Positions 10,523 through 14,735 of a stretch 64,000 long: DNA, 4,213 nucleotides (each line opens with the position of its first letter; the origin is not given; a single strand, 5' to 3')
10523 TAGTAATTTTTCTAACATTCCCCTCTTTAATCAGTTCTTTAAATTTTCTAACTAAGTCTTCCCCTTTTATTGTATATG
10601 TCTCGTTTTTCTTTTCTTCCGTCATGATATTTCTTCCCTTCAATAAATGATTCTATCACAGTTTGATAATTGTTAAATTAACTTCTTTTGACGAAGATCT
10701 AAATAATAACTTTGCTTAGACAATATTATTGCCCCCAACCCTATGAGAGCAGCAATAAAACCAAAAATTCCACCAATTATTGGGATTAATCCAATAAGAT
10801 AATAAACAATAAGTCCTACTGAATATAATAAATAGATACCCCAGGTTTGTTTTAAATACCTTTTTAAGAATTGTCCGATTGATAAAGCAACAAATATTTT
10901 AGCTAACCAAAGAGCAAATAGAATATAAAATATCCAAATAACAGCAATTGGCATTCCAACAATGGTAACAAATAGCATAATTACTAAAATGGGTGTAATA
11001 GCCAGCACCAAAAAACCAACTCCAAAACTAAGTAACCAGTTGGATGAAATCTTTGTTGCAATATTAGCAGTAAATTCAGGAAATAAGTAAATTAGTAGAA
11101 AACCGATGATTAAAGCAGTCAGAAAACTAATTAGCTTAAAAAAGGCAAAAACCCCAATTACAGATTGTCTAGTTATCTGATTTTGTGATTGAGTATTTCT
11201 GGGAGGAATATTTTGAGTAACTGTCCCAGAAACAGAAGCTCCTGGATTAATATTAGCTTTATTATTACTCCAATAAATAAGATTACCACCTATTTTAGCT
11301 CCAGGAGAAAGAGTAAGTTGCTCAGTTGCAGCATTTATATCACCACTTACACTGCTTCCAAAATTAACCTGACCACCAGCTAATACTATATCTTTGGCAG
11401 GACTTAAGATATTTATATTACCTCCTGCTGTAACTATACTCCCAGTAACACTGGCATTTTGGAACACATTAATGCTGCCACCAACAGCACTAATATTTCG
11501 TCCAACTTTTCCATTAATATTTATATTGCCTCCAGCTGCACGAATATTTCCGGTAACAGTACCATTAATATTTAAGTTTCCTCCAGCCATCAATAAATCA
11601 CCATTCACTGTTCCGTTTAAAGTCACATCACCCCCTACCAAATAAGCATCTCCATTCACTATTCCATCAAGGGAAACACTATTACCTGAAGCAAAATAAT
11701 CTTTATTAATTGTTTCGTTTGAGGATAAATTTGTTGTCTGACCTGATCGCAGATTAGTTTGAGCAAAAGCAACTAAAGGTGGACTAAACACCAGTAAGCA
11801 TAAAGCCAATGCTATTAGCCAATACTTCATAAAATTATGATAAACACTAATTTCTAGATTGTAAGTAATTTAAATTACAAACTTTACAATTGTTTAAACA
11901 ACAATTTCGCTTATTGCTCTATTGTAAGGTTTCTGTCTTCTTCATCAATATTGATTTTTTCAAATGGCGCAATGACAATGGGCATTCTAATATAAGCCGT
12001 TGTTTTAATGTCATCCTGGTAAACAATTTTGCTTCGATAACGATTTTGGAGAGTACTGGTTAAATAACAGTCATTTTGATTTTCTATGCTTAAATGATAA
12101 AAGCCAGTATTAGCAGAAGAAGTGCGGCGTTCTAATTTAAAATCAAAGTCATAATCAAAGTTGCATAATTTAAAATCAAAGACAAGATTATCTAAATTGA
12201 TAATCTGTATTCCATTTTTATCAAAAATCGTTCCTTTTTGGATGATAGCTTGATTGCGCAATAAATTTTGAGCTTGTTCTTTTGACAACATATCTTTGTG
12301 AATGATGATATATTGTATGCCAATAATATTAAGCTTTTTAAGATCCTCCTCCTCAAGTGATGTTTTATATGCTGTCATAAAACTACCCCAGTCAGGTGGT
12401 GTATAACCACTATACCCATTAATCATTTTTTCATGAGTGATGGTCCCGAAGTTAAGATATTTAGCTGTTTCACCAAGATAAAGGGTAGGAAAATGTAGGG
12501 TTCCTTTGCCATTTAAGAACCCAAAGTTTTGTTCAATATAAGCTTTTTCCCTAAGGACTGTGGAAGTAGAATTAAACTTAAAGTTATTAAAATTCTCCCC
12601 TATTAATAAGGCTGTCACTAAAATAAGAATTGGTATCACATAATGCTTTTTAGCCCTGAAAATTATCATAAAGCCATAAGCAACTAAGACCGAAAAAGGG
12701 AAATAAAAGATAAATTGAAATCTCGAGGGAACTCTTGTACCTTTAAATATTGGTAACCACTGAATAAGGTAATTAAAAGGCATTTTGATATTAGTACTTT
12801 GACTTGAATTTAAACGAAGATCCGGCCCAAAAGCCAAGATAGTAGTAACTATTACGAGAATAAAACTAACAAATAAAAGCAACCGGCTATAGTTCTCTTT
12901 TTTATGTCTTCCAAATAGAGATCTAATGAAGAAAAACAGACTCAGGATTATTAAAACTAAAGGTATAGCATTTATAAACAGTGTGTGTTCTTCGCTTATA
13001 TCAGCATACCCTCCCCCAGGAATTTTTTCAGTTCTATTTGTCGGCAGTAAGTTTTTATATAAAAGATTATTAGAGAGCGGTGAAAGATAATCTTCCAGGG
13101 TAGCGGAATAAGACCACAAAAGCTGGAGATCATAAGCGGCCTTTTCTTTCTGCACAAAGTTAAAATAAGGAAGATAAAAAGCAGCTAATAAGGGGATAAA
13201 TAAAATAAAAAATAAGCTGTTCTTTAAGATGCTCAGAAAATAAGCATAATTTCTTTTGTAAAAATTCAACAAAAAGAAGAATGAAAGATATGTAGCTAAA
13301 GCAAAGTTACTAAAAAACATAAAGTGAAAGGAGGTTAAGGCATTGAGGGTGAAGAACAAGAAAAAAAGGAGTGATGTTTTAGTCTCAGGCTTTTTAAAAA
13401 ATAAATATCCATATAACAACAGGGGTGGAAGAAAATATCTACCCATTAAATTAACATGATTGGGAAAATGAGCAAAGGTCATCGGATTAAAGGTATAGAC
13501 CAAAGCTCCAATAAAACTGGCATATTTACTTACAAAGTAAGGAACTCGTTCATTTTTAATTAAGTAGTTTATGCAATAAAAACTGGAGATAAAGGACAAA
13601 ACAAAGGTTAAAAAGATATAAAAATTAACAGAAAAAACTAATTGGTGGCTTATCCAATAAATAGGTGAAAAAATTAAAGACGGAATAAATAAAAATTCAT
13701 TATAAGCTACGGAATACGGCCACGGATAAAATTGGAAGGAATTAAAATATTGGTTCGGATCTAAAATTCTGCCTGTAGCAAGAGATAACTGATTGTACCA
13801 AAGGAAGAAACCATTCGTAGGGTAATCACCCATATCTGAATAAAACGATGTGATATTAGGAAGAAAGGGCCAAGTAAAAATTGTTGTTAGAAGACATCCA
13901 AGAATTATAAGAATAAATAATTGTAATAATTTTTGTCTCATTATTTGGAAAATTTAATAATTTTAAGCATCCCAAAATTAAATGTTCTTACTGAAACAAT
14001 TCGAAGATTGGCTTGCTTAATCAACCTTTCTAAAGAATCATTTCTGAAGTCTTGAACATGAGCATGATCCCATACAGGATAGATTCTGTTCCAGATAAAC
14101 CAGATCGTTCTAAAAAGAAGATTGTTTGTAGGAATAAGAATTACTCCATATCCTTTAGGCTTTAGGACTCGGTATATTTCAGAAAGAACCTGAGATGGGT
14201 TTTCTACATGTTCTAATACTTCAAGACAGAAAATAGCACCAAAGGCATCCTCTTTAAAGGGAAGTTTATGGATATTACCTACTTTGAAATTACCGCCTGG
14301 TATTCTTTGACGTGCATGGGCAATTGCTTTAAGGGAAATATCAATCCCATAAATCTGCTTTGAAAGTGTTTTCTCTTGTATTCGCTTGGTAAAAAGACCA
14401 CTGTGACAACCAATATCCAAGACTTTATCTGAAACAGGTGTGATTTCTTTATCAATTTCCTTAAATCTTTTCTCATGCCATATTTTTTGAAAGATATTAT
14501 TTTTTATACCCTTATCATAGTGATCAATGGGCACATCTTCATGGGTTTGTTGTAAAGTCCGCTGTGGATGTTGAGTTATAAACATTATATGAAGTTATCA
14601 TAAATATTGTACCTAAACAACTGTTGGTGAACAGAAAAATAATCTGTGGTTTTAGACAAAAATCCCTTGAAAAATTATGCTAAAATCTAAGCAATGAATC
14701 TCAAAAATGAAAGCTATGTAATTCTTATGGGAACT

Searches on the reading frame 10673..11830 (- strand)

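Call 6: search_protein_families(library=pfam, proteins=[window:10673-11830:-], max_evalue=0.01)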
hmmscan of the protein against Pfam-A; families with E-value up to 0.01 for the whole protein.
window:10673-11830:- (385 aa): 2 families
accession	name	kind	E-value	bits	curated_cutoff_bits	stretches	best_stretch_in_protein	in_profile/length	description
PF04519.19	Bactofilin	-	2.8e-07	31.1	27.9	1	58-136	9-84/98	Polymer-forming cytoskeletal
PF03961.19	FapA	-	0.0002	21.5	31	1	67-198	20-137/272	Flagellar Assembly Protein A beta solenoid domain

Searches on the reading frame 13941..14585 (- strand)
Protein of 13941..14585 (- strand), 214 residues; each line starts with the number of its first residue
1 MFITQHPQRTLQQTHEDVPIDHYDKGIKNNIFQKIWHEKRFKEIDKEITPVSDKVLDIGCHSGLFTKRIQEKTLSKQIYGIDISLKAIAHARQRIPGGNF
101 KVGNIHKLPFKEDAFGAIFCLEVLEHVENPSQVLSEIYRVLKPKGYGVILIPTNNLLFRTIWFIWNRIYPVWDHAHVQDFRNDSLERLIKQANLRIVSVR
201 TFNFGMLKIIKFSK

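Call 6: search_protein_families(library=pfam, proteins=[window:13941-14585:-], max_evalue=0.01)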
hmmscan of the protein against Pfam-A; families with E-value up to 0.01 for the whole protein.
window:13941-14585:- (214 aa): 17 families
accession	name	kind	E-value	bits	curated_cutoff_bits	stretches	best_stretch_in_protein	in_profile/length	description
PF08241.18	Methyltransf_11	-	6.1e-25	88.1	21.2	1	56-148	1-94/95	Methyltransferase domain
PF13489.12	Methyltransf_23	-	1.7e-22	80.4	27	1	42-199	7-164/164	Methyltransferase domain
PF13649.12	Methyltransf_25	-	6.5e-21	75.3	27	1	55-145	1-97/97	Methyltransferase domain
PF13847.12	Methyltransf_31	-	5e-19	68.9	27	1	53-149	5-109/145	Methyltransferase domain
PF08242.18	Methyltransf_12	-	7e-17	62.4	30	1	56-145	1-96/98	Methyltransferase domain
PF01209.24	Ubie_methyltran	-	1.9e-09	37.6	20.1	1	34-151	33-153/233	ubiE/COQ5 methyltransferase family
PF05219.18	DREV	-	2.1e-06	27.5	26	1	51-149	94-186/265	DREV methyltransferase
PF08003.17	Methyltransf_9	-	3.8e-05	23.2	23.8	1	38-146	101-214/315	Protein of unknown function (DUF1698)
PF07021.18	MetW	-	6.1e-05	23.2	21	1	41-141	4-102/193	Methionine biosynthesis protein MetW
PF05401.17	NodS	-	0.00014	22.2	24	1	53-140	45-132/201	Nodulation protein S (NodS)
PF01739.24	CheR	-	0.00027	20.9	27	0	55-93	35-82/195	CheR methyltransferase, SAM binding domain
PF05175.20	MTS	-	0.00068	19.7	23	1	51-101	31-81/170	Methyltransferase small domain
PF01728.25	FtsJ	-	0.00087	19.7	24.1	1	43-112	11-82/181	FtsJ-like methyltransferase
PF03141.22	Methyltransf_29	-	0.00094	18.3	23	1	53-149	119-217/506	Putative S-adenosyl-L-methionine-dependent methyltransferase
PF02353.26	CMAS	-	0.0042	16.9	27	1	52-146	63-161/273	Mycolic acid cyclopropane synthetase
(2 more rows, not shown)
